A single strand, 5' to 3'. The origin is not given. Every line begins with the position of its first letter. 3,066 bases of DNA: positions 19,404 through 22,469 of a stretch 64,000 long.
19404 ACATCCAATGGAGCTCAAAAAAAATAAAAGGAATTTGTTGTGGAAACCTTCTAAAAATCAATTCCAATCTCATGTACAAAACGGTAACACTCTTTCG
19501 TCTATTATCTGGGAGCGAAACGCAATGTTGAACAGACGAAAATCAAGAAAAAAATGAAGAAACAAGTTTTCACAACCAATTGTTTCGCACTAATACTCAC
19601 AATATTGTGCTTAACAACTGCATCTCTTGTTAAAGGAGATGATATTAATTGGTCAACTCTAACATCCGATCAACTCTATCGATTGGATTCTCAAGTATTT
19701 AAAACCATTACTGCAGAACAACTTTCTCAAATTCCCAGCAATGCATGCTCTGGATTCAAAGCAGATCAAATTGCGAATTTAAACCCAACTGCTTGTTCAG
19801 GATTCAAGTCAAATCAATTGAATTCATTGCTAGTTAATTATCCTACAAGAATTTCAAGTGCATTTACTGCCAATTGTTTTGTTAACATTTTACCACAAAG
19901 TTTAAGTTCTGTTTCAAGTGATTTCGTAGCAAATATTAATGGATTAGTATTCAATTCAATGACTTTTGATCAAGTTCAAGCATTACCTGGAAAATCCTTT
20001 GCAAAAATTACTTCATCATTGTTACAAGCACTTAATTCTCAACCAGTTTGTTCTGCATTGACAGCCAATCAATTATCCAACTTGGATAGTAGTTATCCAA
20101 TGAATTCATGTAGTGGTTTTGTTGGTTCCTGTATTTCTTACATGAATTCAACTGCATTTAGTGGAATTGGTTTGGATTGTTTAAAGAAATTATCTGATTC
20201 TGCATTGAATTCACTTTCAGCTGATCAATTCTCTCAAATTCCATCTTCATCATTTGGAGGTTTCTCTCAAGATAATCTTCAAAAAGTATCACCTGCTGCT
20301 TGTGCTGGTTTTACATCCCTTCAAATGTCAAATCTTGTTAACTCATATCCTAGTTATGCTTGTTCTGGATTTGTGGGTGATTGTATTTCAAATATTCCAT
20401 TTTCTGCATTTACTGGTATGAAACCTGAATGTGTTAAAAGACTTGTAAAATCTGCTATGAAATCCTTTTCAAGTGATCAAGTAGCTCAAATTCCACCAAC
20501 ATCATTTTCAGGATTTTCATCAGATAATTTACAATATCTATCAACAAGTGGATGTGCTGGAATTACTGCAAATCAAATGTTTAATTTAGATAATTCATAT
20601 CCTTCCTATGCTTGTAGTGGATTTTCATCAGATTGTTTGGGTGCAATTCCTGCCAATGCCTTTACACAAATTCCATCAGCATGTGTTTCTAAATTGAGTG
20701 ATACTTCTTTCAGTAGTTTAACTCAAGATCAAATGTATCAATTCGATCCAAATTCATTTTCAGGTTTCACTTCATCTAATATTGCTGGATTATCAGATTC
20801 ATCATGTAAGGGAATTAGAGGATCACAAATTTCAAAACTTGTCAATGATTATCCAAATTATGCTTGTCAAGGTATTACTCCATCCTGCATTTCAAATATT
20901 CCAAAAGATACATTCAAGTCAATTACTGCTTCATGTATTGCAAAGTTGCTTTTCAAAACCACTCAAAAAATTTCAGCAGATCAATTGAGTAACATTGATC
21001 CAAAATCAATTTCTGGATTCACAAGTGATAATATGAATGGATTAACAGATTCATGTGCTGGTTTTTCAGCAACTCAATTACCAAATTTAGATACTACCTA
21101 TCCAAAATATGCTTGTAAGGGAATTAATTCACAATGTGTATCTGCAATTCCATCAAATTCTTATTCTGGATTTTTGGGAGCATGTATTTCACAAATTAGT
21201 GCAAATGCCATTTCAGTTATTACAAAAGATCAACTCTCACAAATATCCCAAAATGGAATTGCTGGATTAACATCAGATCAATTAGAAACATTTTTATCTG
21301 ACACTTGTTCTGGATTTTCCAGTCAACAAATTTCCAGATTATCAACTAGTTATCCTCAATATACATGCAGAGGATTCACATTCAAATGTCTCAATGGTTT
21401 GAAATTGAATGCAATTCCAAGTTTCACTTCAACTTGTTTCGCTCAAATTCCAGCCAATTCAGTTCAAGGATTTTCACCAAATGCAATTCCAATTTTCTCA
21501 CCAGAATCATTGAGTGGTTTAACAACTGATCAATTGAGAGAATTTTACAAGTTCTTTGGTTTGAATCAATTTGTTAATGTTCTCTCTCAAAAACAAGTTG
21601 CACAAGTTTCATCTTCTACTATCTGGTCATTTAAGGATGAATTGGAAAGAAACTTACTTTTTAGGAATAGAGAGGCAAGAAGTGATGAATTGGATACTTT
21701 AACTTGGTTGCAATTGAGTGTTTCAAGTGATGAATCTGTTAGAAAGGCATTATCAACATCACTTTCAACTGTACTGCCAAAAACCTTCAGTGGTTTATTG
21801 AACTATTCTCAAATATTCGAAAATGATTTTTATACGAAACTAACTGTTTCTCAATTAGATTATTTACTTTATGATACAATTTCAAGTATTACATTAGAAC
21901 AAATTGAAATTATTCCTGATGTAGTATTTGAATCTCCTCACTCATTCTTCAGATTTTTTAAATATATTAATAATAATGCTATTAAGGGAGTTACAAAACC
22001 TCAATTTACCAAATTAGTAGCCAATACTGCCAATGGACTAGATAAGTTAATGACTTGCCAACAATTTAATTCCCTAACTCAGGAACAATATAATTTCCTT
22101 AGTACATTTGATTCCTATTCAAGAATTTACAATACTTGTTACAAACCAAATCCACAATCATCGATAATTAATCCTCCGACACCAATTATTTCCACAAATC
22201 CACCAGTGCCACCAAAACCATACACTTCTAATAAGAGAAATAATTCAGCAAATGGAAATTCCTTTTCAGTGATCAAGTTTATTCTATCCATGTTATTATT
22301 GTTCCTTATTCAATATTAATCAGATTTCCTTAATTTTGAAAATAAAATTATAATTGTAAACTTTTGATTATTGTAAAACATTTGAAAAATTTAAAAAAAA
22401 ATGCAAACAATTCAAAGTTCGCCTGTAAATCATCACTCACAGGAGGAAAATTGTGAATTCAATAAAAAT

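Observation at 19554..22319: Novel ACSGF-containing approximately 100-aa tandem repeat family in a secreted GPI-type surface protein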

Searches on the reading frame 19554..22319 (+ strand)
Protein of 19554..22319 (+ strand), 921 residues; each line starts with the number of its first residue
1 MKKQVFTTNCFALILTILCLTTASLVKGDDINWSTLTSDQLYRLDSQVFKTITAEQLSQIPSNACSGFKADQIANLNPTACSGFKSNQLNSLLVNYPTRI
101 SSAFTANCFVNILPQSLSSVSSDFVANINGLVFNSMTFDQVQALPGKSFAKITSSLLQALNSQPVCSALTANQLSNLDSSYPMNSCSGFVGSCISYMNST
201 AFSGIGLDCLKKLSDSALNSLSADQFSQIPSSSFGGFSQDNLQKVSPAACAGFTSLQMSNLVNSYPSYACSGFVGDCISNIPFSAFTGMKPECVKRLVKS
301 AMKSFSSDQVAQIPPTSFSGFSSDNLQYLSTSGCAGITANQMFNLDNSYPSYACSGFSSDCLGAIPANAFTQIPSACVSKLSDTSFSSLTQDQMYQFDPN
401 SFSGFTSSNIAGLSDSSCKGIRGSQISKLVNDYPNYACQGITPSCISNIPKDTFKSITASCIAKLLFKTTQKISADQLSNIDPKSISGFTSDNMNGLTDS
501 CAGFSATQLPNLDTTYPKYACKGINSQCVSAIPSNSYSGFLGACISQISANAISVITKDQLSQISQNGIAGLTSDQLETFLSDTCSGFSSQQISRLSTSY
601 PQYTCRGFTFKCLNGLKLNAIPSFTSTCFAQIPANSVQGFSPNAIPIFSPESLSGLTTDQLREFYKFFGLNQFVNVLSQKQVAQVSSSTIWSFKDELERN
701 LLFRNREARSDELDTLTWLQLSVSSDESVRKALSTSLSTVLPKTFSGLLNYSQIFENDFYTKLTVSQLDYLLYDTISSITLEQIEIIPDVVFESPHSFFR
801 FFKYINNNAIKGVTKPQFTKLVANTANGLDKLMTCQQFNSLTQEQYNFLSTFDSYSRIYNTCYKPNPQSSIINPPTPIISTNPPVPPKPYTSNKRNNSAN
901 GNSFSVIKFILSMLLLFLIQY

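Call 3: search_protein_families(library=pfam, proteins=[window:19554-22319:+], max_evalue=10)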
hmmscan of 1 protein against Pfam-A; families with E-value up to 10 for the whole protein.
window:19554-22319:+ (921 aa): 4 families
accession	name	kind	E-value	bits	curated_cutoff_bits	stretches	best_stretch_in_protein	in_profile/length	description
PF10621.14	FpoO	-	0.0005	20.7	25.2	0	510-532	22-44/110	F420H2 dehydrogenase subunit FpoO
PF24808.1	DUF7707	-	0.074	13.7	23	1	501-536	48-83/102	Domain of unknown function (DUF7707)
PF01135.25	PCMT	-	0.13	12.4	20.3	0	537-590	83-139/210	Protein-L-isoaspartate(D-aspartate) O-methyltransferase (PCMT)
PF01843.25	DIL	-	0.3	11.7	24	0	561-600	68-101/105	DIL domain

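Call 4: search_solved_structures(query=window:19554-22316:+, max_evalue=10)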
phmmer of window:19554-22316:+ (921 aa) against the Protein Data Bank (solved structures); distinct sequences matched with E-value up to 10: 4.
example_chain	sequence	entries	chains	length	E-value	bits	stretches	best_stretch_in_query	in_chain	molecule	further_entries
7wrq_A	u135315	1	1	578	0.00043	22.3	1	190-415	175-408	Insulin-like growth factor-binding protein complex acid labile subunit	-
9zem_A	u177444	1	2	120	0.026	16.4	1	556-657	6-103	HeliScrew4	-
4qxe_A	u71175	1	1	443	0.039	15.8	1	501-600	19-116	Leucine-rich repeat-containing G-protein coupled receptor 4, linker, Variable lymphocyte r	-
4qxf_A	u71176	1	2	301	0.11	14.3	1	501-600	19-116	Leucine-rich repeat-containing G-protein coupled receptor 4, Variable lymphocyte receptor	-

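Call 6: find_homologous_proteins(query=window:19554-22316:+, max_evalue=0.001)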
Query window:19554-22316:+ (921 aa): 12 proteins with E <= 0.001 among 8000 candidates.
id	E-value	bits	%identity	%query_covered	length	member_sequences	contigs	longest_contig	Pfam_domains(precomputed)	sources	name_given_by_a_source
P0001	5.4e-126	441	28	91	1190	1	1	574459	-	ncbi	ncbi:hypothetical protein ABK040_010410 [Willaertia magna]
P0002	4.6e-84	302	30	60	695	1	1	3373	-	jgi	jgi:hypothetical protein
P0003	6.7e-60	222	29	71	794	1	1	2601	PF20080.5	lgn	-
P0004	9.1e-55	205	22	77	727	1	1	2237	-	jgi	-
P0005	6.5e-47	179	23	61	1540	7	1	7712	PF20080.5,PF13205.13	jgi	jgi:hypothetical protein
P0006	6.8e-47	179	23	79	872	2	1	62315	PF20080.5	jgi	jgi:hypothetical protein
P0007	1.3e-39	155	22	68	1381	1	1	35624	PF20080.5,PF13205.13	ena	-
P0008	2.9e-29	121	22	66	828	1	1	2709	-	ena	-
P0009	1.1e-23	102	23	90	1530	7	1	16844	PF20080.5,PF17920.7,PF13529.14,PF00648.28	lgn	-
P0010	6.3e-20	90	23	55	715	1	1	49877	-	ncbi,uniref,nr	ncbi:Large exoprotein involved in heme utilization or adhesion [Planoprotostelium fungivorum]|uniref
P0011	8.8e-12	63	23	68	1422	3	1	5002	PF20080.5,PF17164.11,PF15335.12,PF13753.13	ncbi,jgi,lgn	jgi:uncharacterized delta-60 repeat protein/uncharacterized repeat protein (TIGR02059 family)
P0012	2.0e-6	45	22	48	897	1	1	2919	PF20080.5,PF15335.12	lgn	-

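Call 7: search_protein_families(library=pfam, proteins=[P0001, P0003, P0005, P0006, P0010], max_evalue=0.01)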
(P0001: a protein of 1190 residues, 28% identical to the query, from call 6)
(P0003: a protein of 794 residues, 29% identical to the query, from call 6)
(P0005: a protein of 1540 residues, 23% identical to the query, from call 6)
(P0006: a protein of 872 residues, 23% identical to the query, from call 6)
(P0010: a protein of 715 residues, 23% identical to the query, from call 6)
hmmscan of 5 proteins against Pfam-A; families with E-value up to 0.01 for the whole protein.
P0001 (1190 aa): 1 family
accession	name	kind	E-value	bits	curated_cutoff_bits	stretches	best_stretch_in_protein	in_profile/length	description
PF20080.4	ALTTAQ_rpt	-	0.0073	16.4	26.4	0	297-319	16-38/38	ALTTAQ repeat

P0003 (794 aa): 1 family
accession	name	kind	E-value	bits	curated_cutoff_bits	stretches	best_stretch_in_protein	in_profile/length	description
PF20080.4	ALTTAQ_rpt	-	1.7e-06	28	26.4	0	122-139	11-28/38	ALTTAQ repeat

P0005 (1540 aa): 5 families
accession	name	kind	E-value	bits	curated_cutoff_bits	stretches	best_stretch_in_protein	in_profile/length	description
PF20080.4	ALTTAQ_rpt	-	1.5e-19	69.8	26.4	0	1408-1434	2-28/38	ALTTAQ repeat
PF13205.12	Big_5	-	2e-11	45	23.6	2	694-819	1-105/105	Bacterial Ig-like domain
PF07603.17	Lcl_C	-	0.00077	20.2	34.9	1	140-270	38-117/117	Lcl C-terminal domain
PF09039.17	HTH_Tnp_Mu_2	-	0.0096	16.4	20.5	0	1094-1136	14-56/109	Mu DNA binding, I gamma subdomain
PF15335.11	CAAP1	-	0.0099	16.7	25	0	1366-1389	10-33/63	Caspase activity and apoptosis inhibitor 1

P0006 (872 aa): 1 family
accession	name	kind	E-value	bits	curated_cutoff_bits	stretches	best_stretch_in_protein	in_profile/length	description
PF20080.4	ALTTAQ_rpt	-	0.0001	22.4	26.4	0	302-322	18-38/38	ALTTAQ repeat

P0010 (715 aa): 1 family
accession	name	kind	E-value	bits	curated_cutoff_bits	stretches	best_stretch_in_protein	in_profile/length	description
PF20080.4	ALTTAQ_rpt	-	0.0011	19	26.4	0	106-122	12-28/38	ALTTAQ repeat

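Call 9: find_encoding_contigs(protein=window:19554-22316:+, flank=3000, max_places=4)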
Protein window:19554-22316:+ (921 aa): no gene with exactly this product is on record in the collection.

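Call 28: predict_structure(alignment_id=A1)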
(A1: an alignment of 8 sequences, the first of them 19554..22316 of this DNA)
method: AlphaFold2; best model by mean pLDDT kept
length: 921 residues; sequences in the alignment: 8
mean_pLDDT: 83.5   pTM: 0.60
mean pLDDT of the five models: 83.5, 82.1, 80.7, 79.3, 78.9
residues with pLDDT >= 90: 475; 70-90: 297; 50-70: 79; < 50: 70
segments of 3 or more residues with pLDDT < 50: 1-4, 17-26, 865-906
pLDDT, mean of each block of 10 residues (from residue 1): 47 49 50 90 90 92 91 91 91 77 90 91 85 89 89 85 84 82 74 92 90 91 96 90 94 96 76 94 96 92 96 95 92 96 83 90 95 92 90 95 90 94 94 85 96 94 93 97 95 94 96 85 96 97 94 96 94 95 95 91 88 94 93 93 88 91 86 78 82 81 79 76 77 60 50 66 70 70 88 74 83 89 76 87 89 85 56 37 38 31 43 53 40
secondary structure, 60 per line:
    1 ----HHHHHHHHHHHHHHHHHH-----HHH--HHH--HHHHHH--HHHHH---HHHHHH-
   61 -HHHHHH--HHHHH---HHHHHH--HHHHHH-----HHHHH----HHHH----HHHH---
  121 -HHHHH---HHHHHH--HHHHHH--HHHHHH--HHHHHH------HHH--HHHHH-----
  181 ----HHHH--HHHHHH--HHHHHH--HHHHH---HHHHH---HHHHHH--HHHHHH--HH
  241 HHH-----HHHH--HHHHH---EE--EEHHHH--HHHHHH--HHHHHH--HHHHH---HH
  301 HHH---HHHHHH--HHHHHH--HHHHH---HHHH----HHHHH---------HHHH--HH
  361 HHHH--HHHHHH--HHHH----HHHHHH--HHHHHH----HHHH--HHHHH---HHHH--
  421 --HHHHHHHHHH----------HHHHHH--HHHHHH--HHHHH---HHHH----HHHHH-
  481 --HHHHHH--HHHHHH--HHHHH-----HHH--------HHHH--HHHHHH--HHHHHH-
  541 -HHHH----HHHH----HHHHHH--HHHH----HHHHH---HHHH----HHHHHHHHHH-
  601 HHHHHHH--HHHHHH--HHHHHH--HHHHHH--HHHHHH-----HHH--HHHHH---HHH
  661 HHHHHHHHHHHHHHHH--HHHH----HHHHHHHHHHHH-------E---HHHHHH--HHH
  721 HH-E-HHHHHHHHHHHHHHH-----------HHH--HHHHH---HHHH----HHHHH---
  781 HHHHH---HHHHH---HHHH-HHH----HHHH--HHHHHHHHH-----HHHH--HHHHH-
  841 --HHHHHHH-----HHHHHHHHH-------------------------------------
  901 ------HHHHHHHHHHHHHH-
elements in order (helices of 4 or more, strands of 3 or more residues): H5-22 H38-43 H46-50 H54-59 H62-67 H70-74 H78-83 H86-91 H97-101 H106-109 H114-117 H122-126 H130-135 H138-143 H146-151 H154-159 H171-175 H185-188 H191-196 H199-204 H207-211 H215-219 H223-228 H231-236 H239-243 H249-252 H255-259 H269-272 H275-280 H283-288 H291-295 H299-303 H307-312 H315-320 H323-327 H331-334 H339-343 H353-356 H359-364 H367-372 H375-378 H383-388 H391-396 H401-404 H407-411 H415-418 H423-432 H443-448 H451-456 H459-463 H467-470 H475-479 H483-488 H491-496 H499-503 H520-523 H526-531 H534-539 H542-545 H550-553 H558-563 H566-569 H574-578 H582-585 H590-599 H601-607 H610-615 H618-623 H626-631 H634-639 H650-654 H658-676 H679-682 H687-698 H710-715 H718-722 H726-740 H757-761 H765-768 H773-777 H781-785 H789-793 H797-800 H809-812 H815-823 H829-832 H835-839 H843-849 H855-863 H907-920

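Call 31: fold_search(model_id=the predicted structure, library=pdb)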
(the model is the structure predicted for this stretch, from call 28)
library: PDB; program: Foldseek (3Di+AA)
matches with E <= 10: 357; with E <= 0.001: 31
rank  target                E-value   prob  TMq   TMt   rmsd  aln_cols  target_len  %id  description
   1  9ofv_e                6.3e-06  0.98  0.13  0.10  27.1      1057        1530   13  Consensus reconstruction of the eukaryotic Ribosome-associated Quality Control complex (released 2025-06-11)
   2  9l45_B                2.8e-05  0.99  0.17  0.09  36.0      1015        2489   12  ATR-ATRIP bound with VE-822 (released 2025-05-21)
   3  3s51_D                3.5e-05  0.96  0.15  0.13  52.9      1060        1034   12  Structure of FANCI (released 2011-07-27)
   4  7q3l_A                3.7e-05  0.93  0.12  0.13  37.3       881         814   10  Human 17S U2 snRNP 5' domain (released 2022-03-30)
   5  3w3y_A                4.0e-05  0.84  0.11  0.10  47.1      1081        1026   11  Crystal structure of Kap121p bound to Nup53p (released 2013-04-10)
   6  5o9z_v                4.2e-05  0.94  0.13  0.14  47.7       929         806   11  Cryo-EM structure of a pre-catalytic human spliceosome primed for activation (B complex) (released 2017-08-16)
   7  3s51_A                4.8e-05  0.96  0.15  0.13  53.0      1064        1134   12  Structure of FANCI (released 2011-07-27)
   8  3s51_B                6.7e-05  0.94  0.15  0.13  52.6      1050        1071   12  Structure of FANCI (released 2011-07-27)
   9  7w7g_A                8.0e-05  0.87  0.13  0.10  26.4      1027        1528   12  Structure of Mammalian NALCN-FAM155A-UNC79-UNC80 quanternary complex (released 2022-05-18)
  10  9n75_LM               8.7e-05  0.99  0.20  0.15  17.2      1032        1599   11  SSU processome maturation and disassembly, State I (released 2025-11-05)
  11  4rv1_A                8.7e-05  0.98  0.12  0.20  18.4       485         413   15  Crystal Structure of Engineered Protein. Northeast Structural Genomics Consortium (NESG) Target OR497. (released 2014-12-10)
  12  9n77_LM               9.9e-05  0.99  0.22  0.15  18.1       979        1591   12  SSU processome maturation and disassembly, State K (released 2025-11-05)
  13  9m1m_D                9.9e-05  0.85  0.13  0.11  36.9      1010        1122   10  Cryo-EM structure of the TBC-DEC-Arl2-alpha-beta-tubulin complex with GDP-AlFx (released 2025-10-22)
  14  8qo9_B1               1.1e-04  0.90  0.13  0.14  53.4       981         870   11  Cryo-EM structure of a human spliceosomal B complex protomer (released 2024-01-24)
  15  9n73_LM               1.1e-04  0.97  0.18  0.14  18.5       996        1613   12  SSU processome maturation and disassembly, State G (released 2025-10-29)
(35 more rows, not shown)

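Call 34: search_protein_representatives(alignment_id=A1)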
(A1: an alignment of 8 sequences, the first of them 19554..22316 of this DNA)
Query: 8 sequences, 813 profile positions. Proteins with E-value up to 0.001 (for the whole library): 2556; up to 1e-10: 1131; up to 1e-30: 286. The best 150 are listed.
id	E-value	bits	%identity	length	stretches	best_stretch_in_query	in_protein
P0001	0.0e+00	1129.7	-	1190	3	71-798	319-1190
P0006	2.5e-276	935.5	-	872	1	24-813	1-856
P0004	3.8e-244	829.0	-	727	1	45-813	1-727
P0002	1.4e-243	827.1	-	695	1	1-713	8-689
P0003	3.0e-236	802.9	-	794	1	67-813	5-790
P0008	3.3e-226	769.7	-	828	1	1-743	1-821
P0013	7.1e-198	676.0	-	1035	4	17-468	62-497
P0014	3.1e-195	667.2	-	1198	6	203-485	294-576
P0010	7.5e-192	656.0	-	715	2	160-813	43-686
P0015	1.3e-176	605.6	-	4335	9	81-487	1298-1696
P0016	5.3e-173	593.7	-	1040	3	104-461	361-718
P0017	1.2e-169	582.6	-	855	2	14-443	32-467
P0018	2.0e-166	571.9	-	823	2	280-795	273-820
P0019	3.4e-160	551.3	-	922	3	5-452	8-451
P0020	9.7e-157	539.9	-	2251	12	163-460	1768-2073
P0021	1.2e-156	539.6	-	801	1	3-798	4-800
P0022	6.9e-147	507.3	-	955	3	57-806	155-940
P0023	1.2e-146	506.5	-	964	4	20-383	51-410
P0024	1.6e-144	499.5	-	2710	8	89-577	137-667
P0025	1.7e-144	499.4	-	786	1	3-754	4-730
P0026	2.0e-142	492.5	-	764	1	72-797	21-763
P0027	2.8e-140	485.5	-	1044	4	115-485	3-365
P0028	3.8e-140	485.0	-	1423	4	16-477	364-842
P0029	3.0e-139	482.0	-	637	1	176-794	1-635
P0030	2.0e-138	479.3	-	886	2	71-774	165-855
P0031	1.9e-136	472.8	-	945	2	9-458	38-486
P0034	5.4e-126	438.2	-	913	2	112-802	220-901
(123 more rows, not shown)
